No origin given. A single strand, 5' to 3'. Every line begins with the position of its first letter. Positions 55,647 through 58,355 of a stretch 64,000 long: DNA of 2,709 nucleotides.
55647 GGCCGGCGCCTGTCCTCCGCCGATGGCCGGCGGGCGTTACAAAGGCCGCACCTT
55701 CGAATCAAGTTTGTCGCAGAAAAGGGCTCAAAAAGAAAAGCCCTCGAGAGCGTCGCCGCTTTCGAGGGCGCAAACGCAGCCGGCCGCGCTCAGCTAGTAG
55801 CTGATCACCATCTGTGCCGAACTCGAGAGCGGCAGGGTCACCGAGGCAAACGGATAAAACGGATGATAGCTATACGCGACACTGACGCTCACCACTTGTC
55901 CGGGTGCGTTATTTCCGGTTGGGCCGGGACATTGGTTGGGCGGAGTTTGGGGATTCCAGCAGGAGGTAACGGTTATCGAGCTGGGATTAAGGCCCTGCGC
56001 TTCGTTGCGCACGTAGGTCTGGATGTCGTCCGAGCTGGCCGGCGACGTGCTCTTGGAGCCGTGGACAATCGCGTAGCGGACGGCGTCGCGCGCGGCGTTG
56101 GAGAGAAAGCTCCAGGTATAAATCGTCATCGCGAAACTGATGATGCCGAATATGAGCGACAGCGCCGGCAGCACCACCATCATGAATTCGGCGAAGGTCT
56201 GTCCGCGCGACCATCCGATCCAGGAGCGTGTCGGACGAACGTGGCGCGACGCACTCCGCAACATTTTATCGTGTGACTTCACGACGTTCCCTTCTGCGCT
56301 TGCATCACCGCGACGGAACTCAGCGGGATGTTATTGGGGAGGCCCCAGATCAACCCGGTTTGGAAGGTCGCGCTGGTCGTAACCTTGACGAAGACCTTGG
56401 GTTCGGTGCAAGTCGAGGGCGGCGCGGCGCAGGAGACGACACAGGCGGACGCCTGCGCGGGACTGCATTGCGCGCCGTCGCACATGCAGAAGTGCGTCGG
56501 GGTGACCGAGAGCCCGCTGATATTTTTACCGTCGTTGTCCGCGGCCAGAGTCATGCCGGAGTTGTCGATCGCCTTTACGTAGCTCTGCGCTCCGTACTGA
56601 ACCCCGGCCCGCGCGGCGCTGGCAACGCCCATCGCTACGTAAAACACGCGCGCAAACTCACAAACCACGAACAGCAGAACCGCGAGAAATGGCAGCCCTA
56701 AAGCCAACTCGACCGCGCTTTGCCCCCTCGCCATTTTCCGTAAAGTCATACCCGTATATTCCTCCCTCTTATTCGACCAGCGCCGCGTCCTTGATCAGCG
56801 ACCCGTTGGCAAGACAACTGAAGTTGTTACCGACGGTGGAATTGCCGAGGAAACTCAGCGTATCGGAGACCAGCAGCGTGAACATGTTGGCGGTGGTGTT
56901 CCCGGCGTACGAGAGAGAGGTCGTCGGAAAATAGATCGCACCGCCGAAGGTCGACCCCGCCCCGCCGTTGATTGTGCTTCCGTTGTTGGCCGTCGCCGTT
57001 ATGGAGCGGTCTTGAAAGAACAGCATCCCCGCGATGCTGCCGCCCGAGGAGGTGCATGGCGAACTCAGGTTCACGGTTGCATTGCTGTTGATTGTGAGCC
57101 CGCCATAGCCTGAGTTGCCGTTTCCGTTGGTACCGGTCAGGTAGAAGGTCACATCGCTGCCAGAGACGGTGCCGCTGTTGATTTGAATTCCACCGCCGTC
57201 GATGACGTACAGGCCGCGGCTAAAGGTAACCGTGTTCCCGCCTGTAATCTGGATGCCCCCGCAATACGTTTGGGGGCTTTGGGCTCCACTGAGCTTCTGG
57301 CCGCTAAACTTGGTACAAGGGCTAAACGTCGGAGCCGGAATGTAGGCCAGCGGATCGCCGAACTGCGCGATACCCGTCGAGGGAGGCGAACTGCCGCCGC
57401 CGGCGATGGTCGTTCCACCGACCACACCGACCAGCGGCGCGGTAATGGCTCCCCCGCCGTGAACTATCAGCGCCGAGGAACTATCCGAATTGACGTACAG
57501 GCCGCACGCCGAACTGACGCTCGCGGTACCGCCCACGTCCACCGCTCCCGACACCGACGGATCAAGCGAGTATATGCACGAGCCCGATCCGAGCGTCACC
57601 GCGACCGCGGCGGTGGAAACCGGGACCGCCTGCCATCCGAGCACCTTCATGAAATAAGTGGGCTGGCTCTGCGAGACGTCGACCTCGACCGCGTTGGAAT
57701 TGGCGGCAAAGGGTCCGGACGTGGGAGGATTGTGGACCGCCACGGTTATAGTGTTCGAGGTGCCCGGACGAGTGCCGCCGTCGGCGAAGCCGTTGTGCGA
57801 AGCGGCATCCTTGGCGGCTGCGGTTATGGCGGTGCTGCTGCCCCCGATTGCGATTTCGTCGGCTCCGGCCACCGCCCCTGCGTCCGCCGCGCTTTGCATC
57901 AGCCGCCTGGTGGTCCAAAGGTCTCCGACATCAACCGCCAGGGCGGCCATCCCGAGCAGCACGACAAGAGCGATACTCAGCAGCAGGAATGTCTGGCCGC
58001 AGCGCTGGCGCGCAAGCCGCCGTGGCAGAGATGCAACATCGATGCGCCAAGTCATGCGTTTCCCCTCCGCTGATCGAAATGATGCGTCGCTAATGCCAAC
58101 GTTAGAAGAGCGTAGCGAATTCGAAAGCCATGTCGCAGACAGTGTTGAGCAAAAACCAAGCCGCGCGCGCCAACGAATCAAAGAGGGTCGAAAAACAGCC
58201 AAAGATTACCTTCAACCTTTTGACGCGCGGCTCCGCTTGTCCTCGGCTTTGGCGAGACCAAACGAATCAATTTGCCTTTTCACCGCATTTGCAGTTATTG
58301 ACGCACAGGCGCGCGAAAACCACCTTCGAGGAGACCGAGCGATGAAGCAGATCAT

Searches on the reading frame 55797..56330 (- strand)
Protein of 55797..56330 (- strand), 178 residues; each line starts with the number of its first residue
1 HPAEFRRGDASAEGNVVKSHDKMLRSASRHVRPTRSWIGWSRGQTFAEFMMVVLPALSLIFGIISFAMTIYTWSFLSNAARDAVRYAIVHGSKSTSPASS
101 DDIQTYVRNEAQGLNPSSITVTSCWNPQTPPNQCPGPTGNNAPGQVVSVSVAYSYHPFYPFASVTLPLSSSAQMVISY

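Call 20: search_protein_families(library=pfam, proteins=[window:55797-56330:-], max_evalue=0.001)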
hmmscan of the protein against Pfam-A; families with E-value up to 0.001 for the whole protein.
window:55797-56330:- (178 aa): 1 family
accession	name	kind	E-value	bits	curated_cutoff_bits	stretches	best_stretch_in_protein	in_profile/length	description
PF07811.17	TadE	-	1.5e-08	35.1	22.9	1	43-85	1-43/43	TadE-like protein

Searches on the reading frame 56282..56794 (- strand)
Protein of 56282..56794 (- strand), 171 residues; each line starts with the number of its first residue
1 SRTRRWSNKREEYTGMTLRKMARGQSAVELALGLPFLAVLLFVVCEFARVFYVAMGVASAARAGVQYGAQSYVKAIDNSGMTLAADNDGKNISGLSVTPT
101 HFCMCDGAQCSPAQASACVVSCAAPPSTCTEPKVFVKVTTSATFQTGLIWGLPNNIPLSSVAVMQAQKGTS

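Call 20: search_protein_families(library=pfam, proteins=[window:56282-56794:-], max_evalue=0.001)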
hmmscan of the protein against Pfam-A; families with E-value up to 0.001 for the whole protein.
window:56282-56794:- (171 aa): 1 family
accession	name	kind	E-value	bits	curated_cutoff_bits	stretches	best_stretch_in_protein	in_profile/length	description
PF07811.17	TadE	-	2.5e-09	37.6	22.9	1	24-65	1-42/43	TadE-like protein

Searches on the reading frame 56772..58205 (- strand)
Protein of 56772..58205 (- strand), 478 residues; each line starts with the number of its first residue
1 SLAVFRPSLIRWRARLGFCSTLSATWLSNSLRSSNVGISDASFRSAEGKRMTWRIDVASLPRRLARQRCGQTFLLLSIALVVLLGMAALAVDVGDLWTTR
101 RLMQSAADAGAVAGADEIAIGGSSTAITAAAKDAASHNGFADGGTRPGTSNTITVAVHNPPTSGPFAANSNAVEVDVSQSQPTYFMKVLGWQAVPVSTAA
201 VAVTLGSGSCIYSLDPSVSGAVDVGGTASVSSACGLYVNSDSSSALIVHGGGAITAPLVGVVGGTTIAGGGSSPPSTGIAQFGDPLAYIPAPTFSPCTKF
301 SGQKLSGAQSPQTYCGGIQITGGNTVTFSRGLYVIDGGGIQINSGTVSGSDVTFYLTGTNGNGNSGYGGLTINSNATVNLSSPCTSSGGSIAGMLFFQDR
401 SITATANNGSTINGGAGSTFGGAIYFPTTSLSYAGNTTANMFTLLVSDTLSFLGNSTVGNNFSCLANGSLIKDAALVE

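Call 20: search_protein_families(library=pfam, proteins=[window:56772-58205:-], max_evalue=0.001)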
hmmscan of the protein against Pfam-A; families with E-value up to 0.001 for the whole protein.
window:56772-58205:- (478 aa): 2 families
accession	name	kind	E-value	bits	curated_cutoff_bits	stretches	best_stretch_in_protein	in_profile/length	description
PF13400.11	Tad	-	2.5e-08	34.5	22.3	1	70-116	1-46/47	Putative Flp pilus-assembly TadE/G-like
PF09977.15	Tad_C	-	9.4e-08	33.4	22.1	1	117-202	11-93/93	Putative Tad-like Flp pilus-assembly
